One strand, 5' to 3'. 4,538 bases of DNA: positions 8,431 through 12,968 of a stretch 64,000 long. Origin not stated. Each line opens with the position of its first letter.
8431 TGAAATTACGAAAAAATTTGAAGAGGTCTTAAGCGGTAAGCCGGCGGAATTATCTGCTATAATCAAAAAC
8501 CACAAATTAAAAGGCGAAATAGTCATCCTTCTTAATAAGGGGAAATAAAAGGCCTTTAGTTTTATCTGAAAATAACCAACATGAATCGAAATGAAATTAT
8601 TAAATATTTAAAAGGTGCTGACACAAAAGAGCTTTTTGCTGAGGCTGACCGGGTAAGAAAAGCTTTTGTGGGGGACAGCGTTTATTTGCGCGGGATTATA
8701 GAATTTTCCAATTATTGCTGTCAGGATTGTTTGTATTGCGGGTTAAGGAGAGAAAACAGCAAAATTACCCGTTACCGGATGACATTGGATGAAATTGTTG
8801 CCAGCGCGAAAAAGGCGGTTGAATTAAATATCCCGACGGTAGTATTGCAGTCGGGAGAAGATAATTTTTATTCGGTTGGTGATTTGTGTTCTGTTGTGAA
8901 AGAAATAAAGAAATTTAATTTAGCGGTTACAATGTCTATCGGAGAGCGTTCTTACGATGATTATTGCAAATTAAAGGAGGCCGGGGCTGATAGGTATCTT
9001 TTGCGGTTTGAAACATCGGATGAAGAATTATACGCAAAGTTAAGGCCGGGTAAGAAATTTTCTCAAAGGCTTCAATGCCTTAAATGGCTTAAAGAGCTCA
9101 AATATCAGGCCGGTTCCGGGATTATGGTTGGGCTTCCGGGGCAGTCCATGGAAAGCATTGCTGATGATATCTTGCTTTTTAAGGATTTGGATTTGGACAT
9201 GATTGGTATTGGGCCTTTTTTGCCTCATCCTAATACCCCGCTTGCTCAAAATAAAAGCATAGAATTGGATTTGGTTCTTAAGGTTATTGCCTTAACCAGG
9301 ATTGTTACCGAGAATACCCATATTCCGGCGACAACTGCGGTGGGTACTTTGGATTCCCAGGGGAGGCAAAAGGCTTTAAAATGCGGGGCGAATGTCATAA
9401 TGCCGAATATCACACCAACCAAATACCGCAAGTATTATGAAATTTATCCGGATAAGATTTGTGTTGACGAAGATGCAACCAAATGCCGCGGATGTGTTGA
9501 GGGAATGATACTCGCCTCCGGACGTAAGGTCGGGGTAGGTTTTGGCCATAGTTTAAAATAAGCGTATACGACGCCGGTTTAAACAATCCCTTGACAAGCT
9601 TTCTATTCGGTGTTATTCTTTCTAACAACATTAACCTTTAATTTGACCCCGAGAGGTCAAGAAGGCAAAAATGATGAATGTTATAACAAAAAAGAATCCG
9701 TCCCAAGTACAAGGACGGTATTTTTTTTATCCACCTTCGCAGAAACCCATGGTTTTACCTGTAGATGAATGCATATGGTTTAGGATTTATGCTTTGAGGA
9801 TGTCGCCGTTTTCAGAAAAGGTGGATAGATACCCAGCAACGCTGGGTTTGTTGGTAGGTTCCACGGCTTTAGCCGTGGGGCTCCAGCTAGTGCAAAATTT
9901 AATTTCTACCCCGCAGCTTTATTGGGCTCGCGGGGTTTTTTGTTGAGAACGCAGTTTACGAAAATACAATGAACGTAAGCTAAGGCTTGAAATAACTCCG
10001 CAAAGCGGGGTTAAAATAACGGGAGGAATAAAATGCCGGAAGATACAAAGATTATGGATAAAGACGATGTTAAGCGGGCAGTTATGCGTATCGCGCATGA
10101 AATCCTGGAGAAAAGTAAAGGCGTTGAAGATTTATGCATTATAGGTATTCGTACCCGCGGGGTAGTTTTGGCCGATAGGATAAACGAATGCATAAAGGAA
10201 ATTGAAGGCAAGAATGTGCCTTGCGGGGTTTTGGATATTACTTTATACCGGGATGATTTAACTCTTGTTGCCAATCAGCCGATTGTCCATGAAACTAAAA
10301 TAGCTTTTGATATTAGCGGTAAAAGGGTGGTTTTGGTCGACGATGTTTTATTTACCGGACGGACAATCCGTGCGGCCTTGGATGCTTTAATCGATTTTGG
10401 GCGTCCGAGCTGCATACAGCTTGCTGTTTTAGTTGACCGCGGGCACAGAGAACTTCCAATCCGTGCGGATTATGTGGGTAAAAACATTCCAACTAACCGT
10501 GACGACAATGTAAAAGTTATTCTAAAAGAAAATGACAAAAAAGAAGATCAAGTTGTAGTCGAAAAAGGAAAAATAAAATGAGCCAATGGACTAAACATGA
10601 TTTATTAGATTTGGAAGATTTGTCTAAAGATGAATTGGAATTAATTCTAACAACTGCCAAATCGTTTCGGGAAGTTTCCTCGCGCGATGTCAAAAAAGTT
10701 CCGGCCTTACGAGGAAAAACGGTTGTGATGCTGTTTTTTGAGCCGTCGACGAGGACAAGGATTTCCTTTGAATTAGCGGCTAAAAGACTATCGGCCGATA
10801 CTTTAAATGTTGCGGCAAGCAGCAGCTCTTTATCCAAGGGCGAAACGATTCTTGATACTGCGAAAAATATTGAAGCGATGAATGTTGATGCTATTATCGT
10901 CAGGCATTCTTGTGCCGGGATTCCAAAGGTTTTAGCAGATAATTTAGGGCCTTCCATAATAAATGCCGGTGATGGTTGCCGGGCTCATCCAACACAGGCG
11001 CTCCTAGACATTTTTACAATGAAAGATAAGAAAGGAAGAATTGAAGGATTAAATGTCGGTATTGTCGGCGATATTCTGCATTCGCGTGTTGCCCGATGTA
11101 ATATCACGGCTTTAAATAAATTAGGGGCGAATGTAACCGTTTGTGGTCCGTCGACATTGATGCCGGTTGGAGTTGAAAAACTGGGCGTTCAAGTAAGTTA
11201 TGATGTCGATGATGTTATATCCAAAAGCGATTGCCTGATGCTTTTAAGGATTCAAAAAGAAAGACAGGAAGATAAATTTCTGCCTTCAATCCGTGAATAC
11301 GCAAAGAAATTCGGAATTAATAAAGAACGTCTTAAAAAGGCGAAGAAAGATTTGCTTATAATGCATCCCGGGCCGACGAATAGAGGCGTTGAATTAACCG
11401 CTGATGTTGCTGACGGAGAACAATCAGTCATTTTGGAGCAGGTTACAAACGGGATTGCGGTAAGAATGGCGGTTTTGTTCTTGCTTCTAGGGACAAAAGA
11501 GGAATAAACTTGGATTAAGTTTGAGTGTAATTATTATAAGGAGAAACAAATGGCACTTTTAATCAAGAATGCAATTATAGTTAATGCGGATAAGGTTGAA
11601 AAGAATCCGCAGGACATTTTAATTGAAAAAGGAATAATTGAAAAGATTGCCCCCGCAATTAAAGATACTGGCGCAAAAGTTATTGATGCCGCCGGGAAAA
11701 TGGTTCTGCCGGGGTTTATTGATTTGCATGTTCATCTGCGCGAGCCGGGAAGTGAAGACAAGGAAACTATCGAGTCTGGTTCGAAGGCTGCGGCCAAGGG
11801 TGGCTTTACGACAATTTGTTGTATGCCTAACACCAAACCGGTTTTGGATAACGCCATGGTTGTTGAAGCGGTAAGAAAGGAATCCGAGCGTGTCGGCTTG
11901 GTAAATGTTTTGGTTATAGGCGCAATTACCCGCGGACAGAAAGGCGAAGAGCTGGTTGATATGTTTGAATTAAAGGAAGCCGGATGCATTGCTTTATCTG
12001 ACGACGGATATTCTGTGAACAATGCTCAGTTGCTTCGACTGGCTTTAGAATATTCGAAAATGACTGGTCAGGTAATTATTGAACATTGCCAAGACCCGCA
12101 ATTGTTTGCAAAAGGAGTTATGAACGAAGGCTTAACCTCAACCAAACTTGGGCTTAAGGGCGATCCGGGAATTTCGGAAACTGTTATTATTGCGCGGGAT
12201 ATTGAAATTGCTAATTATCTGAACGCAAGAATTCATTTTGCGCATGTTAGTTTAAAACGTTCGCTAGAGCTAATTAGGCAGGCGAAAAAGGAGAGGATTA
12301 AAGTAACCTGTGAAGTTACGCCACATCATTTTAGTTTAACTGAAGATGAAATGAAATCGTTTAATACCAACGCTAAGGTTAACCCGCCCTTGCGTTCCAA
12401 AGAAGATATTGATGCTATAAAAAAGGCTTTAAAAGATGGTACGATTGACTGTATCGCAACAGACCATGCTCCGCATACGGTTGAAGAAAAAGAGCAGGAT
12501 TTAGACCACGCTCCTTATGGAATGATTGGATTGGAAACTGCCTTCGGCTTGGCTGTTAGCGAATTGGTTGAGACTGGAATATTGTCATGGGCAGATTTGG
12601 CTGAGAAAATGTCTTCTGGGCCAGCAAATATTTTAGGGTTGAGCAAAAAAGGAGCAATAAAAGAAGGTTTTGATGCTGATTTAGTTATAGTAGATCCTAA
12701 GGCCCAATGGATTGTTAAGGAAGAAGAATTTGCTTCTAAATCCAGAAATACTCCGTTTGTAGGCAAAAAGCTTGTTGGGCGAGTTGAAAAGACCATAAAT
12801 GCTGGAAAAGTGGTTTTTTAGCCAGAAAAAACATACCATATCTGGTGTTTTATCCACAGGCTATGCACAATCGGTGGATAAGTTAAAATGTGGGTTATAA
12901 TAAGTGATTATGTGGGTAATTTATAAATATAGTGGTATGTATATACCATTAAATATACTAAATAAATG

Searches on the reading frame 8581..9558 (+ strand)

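Call 56: search_protein_families(library=pfam, proteins=[window:8581-9558:+], max_evalue=0.00001)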
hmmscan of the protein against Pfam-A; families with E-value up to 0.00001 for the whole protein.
window:8581-9558:+ (326 aa): 1 family
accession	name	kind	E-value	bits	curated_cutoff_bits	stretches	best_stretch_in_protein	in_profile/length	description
PF04055.27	Radical_SAM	-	3e-22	80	29.5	1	40-197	1-163/166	Radical SAM superfamily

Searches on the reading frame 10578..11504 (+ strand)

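Call 56: search_protein_families(library=pfam, proteins=[window:10578-11504:+], max_evalue=0.00001)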
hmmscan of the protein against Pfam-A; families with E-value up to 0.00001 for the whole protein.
window:10578-11504:+ (309 aa): 2 families
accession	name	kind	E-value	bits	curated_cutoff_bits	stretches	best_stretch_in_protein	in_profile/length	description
PF02729.26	OTCace_N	-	1.2e-44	152.4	29.9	1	8-149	2-147/148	Aspartate/ornithine carbamoyltransferase, carbamoyl-P binding domain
PF00185.30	OTCace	-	1.4e-26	93.9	29.4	1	156-302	1-156/157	Aspartate/ornithine carbamoyltransferase, Asp/Orn binding domain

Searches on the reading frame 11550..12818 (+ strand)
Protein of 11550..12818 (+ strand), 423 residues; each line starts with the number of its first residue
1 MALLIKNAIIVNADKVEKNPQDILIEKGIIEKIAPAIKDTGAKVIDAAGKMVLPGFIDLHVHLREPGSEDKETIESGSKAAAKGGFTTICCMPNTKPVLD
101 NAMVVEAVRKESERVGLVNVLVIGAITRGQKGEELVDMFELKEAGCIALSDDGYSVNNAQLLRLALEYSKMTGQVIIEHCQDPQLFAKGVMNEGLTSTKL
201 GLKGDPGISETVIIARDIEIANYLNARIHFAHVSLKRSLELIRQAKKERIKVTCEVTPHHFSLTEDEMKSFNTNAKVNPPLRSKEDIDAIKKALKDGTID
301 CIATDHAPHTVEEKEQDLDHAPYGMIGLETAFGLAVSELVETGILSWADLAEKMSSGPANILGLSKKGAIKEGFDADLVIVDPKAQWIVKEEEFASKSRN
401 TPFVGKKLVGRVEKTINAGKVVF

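Call 56: search_protein_families(library=pfam, proteins=[window:11550-12818:+], max_evalue=0.00001)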
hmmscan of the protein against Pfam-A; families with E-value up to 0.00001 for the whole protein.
window:11550-12818:+ (423 aa): 3 families
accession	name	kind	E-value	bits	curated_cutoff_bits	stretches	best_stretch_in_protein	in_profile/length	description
PF01979.26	Amidohydro_1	-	1.6e-32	113.5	25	1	51-422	1-345/345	Amidohydrolase family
PF07969.17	Amidohydro_3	-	1.6e-18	67.9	29.7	2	287-423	356-472/472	Amidohydrolase family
PF12890.13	DHOase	-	1.6e-10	41.7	21.2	1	49-236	1-140/142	Dihydro-orotase-like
